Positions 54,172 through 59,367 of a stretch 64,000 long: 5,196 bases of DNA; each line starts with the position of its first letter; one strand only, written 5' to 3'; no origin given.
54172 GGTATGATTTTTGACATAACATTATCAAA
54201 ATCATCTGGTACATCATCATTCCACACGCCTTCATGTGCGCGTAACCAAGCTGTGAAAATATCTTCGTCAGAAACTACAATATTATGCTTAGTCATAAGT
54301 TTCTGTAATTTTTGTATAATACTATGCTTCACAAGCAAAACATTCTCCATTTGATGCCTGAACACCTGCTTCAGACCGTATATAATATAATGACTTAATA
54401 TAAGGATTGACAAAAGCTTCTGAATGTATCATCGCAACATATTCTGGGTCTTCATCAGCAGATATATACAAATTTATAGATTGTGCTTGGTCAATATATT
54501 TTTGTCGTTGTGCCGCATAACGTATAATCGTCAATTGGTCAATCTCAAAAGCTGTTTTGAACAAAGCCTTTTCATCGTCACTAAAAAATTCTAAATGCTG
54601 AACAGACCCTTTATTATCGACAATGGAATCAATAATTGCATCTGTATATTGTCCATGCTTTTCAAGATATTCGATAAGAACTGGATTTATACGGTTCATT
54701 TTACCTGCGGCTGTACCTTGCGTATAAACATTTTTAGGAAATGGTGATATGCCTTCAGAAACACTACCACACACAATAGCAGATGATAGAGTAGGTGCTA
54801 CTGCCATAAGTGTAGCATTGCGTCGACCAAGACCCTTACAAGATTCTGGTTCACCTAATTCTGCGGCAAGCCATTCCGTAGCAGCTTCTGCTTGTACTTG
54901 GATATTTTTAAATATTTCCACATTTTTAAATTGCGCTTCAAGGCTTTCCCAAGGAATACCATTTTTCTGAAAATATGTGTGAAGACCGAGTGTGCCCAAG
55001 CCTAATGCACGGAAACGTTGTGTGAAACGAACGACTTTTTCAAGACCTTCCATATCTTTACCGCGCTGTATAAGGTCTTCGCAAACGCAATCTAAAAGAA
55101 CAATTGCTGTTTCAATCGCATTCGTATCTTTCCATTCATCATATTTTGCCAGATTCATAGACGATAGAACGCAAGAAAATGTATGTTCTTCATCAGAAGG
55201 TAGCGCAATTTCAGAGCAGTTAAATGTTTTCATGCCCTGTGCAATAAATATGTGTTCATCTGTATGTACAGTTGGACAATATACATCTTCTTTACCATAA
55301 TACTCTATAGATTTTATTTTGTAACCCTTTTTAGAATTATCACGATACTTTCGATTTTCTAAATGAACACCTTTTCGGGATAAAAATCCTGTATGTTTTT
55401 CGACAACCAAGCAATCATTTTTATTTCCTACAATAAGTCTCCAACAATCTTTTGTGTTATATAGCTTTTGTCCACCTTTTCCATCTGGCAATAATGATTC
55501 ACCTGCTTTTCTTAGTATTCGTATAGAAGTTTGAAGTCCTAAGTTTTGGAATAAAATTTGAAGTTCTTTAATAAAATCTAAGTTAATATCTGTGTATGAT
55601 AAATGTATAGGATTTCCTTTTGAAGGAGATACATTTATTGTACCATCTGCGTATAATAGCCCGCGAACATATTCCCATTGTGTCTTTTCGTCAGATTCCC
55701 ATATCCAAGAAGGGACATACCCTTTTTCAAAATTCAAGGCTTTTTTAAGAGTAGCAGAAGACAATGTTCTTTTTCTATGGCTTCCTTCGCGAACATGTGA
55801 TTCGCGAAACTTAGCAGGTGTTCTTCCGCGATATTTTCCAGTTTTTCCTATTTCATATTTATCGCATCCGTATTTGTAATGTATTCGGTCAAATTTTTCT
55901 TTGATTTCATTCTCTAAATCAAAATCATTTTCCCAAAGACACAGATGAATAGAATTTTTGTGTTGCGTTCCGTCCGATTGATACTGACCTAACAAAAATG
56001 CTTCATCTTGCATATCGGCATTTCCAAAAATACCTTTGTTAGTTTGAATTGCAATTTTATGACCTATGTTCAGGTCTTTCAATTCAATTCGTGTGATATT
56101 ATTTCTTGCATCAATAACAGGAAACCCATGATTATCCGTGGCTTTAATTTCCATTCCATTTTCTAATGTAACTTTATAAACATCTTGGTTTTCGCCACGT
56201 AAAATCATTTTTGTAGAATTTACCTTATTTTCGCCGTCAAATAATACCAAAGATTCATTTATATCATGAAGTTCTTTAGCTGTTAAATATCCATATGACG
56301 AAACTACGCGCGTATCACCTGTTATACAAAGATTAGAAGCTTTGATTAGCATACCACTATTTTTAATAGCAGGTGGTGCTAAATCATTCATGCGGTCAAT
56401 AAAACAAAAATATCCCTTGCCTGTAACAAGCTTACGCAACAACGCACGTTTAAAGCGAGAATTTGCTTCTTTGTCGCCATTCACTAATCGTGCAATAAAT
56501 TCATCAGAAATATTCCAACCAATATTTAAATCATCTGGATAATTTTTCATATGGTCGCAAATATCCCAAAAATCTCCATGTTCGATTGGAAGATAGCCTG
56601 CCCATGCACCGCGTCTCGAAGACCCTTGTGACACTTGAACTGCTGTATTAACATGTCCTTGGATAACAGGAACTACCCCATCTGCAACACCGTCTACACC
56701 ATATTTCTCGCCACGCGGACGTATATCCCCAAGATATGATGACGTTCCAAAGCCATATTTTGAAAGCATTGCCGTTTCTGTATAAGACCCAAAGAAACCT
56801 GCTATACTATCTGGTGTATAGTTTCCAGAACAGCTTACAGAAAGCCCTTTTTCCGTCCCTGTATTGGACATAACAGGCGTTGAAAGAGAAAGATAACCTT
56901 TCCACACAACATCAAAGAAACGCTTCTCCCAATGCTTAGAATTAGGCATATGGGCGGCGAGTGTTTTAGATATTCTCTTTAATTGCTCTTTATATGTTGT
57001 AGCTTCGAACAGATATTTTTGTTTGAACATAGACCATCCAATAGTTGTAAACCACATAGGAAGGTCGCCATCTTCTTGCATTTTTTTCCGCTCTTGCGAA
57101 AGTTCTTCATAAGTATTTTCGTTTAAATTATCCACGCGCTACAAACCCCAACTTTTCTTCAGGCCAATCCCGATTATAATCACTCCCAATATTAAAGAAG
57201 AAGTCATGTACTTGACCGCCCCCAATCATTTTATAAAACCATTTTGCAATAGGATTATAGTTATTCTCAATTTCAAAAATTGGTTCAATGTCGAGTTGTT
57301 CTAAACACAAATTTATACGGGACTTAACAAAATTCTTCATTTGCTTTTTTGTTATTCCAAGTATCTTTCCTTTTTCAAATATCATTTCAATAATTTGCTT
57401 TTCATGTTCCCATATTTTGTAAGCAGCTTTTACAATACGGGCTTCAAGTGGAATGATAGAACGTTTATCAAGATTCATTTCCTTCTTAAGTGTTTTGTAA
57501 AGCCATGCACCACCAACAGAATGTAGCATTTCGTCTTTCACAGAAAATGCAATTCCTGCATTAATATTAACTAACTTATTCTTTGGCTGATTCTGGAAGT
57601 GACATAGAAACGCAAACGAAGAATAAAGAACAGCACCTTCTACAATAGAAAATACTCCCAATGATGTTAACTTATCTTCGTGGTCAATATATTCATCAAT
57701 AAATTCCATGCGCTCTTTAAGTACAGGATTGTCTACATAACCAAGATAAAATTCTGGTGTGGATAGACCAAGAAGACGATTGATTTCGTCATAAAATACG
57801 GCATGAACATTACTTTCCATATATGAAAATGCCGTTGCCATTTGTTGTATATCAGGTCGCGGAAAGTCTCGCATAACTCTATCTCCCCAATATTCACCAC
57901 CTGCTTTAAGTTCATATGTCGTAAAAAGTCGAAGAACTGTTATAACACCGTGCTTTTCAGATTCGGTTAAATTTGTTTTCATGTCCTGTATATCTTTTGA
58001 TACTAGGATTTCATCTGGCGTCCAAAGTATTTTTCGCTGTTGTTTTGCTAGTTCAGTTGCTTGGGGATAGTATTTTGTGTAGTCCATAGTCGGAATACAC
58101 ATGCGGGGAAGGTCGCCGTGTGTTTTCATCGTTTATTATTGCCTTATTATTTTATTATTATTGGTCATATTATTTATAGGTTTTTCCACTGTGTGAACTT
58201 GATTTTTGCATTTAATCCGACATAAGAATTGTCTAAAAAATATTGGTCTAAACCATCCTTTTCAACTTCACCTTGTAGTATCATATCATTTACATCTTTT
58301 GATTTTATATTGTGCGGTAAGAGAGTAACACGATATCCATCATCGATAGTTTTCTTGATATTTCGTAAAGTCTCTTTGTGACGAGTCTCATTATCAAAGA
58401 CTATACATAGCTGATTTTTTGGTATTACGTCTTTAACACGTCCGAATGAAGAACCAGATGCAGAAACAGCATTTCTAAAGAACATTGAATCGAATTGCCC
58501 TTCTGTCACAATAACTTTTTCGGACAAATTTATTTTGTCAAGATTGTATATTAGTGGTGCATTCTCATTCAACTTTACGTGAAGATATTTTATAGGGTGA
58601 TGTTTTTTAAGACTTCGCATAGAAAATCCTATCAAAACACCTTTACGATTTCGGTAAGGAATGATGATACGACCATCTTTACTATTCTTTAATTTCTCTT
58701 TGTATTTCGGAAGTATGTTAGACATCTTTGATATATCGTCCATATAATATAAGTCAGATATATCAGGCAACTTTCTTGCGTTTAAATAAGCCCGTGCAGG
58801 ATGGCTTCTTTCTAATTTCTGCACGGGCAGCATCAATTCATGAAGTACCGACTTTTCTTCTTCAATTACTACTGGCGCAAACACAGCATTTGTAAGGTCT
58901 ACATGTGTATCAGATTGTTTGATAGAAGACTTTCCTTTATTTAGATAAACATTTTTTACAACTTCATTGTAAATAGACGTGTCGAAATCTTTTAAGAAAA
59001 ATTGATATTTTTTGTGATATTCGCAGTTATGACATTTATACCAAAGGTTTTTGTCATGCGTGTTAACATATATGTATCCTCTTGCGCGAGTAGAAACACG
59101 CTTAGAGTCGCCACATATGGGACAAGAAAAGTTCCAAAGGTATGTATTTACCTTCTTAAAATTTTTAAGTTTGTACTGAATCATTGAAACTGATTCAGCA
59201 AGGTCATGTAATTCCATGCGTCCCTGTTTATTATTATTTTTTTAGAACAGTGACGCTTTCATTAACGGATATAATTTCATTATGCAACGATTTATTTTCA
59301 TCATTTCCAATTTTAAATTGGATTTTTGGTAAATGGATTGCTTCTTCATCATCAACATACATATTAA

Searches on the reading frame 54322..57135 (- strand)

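Call 11: search_protein_families(library=phrogs, proteins=[window:54322-57135:-], max_evalue=0.001)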
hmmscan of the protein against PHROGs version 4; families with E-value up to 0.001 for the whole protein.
window:54322-57135:- (937 aa): 11 families
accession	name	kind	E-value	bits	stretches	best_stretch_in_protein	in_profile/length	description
phrog_30939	-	DNA, RNA and nucleotide metabolism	1.1e-143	481.3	2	615-932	646-973/977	ribonucleotide reductase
phrog_84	-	DNA, RNA and nucleotide metabolism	3.8e-138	463.2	2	640-936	488-795/975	ribonucleoside-diphosphate reductase large subunit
phrog_3844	-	moron, auxiliary metabolic gene and host takeover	3.2e-57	195.4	2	764-936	305-450/451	NrdA-like aerobic NDP reductase large subunit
phrog_12229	-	DNA, RNA and nucleotide metabolism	2.5e-48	165.9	2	25-174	3-151/577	ribonucleotide reductase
phrog_29665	-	unknown function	8.4e-31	108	1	645-781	2-150/150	-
phrog_3987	-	DNA, RNA and nucleotide metabolism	3.3e-26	92.9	1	5-199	119-320/467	ribonucleotide reductase large subunit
phrog_33412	-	unknown function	1e-24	87.9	1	802-937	3-140/140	-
phrog_367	-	DNA, RNA and nucleotide metabolism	4.9e-08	32.6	1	635-904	383-636/701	ribonucleotide reductase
phrog_6132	-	DNA, RNA and nucleotide metabolism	1.8e-07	31.7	1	75-159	190-276/530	ribonucleotide reductase large subunit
phrog_10616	-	DNA, RNA and nucleotide metabolism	3.1e-06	28.3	1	856-899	12-55/111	ribonucleotide reductase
phrog_22953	-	DNA, RNA and nucleotide metabolism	4.3e-06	27.8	1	134-215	3-91/201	ribonucleotide reductase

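Call 12: search_protein_families(library=pfam, proteins=[window:54322-57135:-], max_evalue=0.001)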
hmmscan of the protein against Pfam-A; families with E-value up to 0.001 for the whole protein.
window:54322-57135:- (937 aa): 4 families
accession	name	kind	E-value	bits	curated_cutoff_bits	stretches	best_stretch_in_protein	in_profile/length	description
PF02867.20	Ribonuc_red_lgC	-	2.5e-71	241.4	23.9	3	767-918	374-522/523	Ribonucleotide reductase, barrel domain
PF00317.26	Ribonuc_red_lgN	-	2.4e-10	40.7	28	1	28-97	2-77/77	Ribonucleotide reductase, all-alpha domain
PF14890.11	Intein_splicing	-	3.1e-10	40.5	35.8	1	303-635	33-151/155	Intein splicing domain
PF14528.11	LAGLIDADG_3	-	4.4e-10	40.1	22.5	1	488-556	5-65/82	LAGLIDADG-like domain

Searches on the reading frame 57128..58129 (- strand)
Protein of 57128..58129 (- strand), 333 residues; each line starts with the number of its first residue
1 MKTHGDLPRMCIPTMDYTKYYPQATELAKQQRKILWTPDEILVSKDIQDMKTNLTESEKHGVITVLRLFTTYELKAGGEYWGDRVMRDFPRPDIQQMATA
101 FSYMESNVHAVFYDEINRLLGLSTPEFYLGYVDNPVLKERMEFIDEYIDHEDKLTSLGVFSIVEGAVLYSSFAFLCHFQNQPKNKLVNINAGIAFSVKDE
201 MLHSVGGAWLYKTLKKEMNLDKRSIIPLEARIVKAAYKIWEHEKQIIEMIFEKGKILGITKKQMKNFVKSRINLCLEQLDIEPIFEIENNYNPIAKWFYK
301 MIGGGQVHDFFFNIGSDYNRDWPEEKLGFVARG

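Call 11: search_protein_families(library=phrogs, proteins=[window:57128-58129:-], max_evalue=0.001)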
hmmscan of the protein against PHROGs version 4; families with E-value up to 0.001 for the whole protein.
window:57128-58129:- (333 aa): 3 families
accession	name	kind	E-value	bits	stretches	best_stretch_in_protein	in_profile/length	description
phrog_86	-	DNA, RNA and nucleotide metabolism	1.4e-79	269.2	1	17-323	71-389/504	ribonucleoside diphosphate reductase small subunit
phrog_30939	-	DNA, RNA and nucleotide metabolism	2.5e-55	188.8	1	15-322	15-323/977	ribonucleotide reductase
phrog_8368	-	DNA, RNA and nucleotide metabolism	4.4e-05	24.5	1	193-294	8-111/156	aerobic NDP reductase small subunit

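Call 12: search_protein_families(library=pfam, proteins=[window:57128-58129:-], max_evalue=0.001)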
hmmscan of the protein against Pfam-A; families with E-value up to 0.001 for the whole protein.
window:57128-58129:- (333 aa): 1 family
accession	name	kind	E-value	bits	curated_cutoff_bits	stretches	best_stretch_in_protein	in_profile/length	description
PF00268.27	Ribonuc_red_sm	-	1.9e-47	162.4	33.6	1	21-293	9-281/281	Ribonucleotide reductase, small chain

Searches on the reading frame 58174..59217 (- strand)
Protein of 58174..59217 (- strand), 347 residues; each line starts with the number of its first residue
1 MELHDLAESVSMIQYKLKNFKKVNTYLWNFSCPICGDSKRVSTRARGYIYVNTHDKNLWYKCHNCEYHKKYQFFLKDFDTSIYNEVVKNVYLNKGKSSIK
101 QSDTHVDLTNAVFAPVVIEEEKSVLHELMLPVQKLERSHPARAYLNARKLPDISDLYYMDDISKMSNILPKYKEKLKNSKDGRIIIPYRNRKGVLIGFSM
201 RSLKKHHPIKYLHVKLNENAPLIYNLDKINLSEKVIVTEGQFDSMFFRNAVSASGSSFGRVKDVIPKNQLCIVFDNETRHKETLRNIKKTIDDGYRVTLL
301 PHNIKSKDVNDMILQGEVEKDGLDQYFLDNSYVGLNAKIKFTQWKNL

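Call 12: search_protein_families(library=pfam, proteins=[window:58174-59217:-], max_evalue=0.001)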
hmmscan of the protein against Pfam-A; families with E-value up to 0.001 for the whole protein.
window:58174-59217:- (347 aa): 1 family
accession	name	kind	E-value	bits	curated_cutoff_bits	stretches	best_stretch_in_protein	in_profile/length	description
PF08275.17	DNAG_N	-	3.1e-06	27.7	26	1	171-213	66-108/128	DNA primase catalytic core, N-terminal domain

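Call 29: search_protein_families(library=phrogs, proteins=[window:58174-59217:-], max_evalue=0.00001)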
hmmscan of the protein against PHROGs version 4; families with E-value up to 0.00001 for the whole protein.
window:58174-59217:- (347 aa): 6 families
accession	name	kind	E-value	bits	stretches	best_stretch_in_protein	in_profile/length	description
phrog_47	-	DNA, RNA and nucleotide metabolism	2.4e-62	212.7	1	15-345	36-350/947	DNA primase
phrog_451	-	unknown function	4.4e-43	149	1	9-346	137-460/461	-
phrog_21887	-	DNA, RNA and nucleotide metabolism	1.2e-26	94.3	1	216-346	2-130/131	DNA primase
phrog_239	-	DNA, RNA and nucleotide metabolism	1.5e-09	38.4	1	98-321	96-303/801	DNA primase/helicase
phrog_6444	-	DNA, RNA and nucleotide metabolism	5e-08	33.2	1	178-260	198-292/577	DNA primase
phrog_849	-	DNA, RNA and nucleotide metabolism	9.8e-06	25.8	0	181-315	182-330/435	DNA primase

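Call 53: search_dna_similar(query=window:58174-59217:-, collection=phages, mode=protein, max_evalue=1e-10, max_rows=15)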
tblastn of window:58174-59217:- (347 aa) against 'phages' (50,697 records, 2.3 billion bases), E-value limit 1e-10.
Records with a match: 2388; places in all: 2390; records where one place covers at least 80% of the query: 2374.
Best place of each record, by identity: <60% 2388.
By first word of the organism name: Escherichia 639; Synechococcus 378; Klebsiella 320; Salmonella 195; Vibrio 125; Shigella 89; Aeromonas 80; Acinetobacter 71; Cyanophage 61; Enterobacter 58; and 49 more.
By host as written in the record: - 440; Escherichia coli 271; Klebsiella pneumoniae 109; Synechococcus 107; Synechococcus sp. 38; Escherichia coli O157:H7 35; Salmonella enterica 30; Synechococcus sp. WH7803 28; and 515 more.
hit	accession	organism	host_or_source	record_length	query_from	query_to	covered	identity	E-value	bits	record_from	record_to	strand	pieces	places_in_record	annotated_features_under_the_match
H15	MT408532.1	Synechococcus phage SynMITS9220M01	Synechococcus sp. MIT S9220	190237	5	347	99%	37.5%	9e-44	166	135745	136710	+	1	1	DNA primase subunit | NrdA-like protein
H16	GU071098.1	Synechococcus phage S-SSM7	Synechococcus sp. WH8109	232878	5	347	99%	37.4%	2e-51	189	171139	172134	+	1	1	gp61: DNA primase subunit | hypothetical protein | nrdA: ribonucleotide reductase class Ia alpha subunit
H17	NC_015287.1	Synechococcus phage S-SSM7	Synechococcus sp. WH8109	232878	5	347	99%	37.4%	2e-51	189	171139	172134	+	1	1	gp61: DNA primase | hypothetical protein | nrdA: ribonucleotide reductase large subunit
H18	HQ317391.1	Cyanophage S-SSM6a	Synechococcus sp. WH8109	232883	5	347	99%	37.4%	2e-51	189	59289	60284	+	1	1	DNA primase subunit | hypothetical protein | ribonucleoside-diphosphate reductase alpha subunit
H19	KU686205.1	Synechococcus phage S-CAM9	Synechococcus sp.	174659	10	345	97%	37.5%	3e-55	200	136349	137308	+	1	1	DNA primase/helicase | hypothetical protein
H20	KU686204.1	Synechococcus phage S-CAM9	Synechococcus sp.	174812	10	345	97%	37.5%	3e-55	200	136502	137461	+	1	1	DNA primase/helicase | hypothetical protein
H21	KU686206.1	Synechococcus phage S-CAM9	Synechococcus sp.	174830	10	345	97%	37.5%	3e-55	200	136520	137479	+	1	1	DNA primase/helicase | hypothetical protein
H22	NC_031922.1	Synechococcus phage S-CAM9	Synechococcus sp.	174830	10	345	97%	37.5%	3e-55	200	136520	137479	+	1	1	DNA primase | hypothetical protein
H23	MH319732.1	Marine virus AG-345-E02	single cell amplified by WGA-X; seawater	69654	1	347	100%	36.2%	1e-50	186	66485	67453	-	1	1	record has no annotation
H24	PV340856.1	Synechococcus phage Sf-FS3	Synechococcus sp. WH8102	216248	10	347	97%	36.8%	2e-51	188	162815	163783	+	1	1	DNA primase subunit | ribonucleoside-diphosphate reductase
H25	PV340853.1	Synechococcus phage Sf-CH8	Synechococcus sp. WH8102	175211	3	347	99%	36.0%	1e-49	184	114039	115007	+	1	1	DNA primase | hypothetical protein | ribonucleoside-diphosphate reductase large subunit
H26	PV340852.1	Synechococcus phage Sf-CH5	Synechococcus sp. WH8102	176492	3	347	99%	36.0%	1e-49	184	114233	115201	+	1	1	DNA primase | hypothetical protein | ribonucleoside-diphosphate reductase large subunit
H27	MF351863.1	Synechococcus phage Bellamy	Synechococcus str. WH8109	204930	10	347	97%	36.7%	2e-46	174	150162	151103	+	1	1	178: DNA primase | 179: NrdA-like protein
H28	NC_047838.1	Synechococcus phage Bellamy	Synechococcus str. WH8109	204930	10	347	97%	36.7%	2e-46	174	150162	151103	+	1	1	178: DNA primase | 179: ribonucleotide reductase large subunit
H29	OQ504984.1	Synechococcus phage S-8S56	Parasynechococcus marenigrum WH 8102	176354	10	347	97%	36.4%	2e-56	203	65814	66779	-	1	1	DNA primase/helicase | hypothetical protein | ribonucleotide reductase of class Ia (aerobic) alpha subunit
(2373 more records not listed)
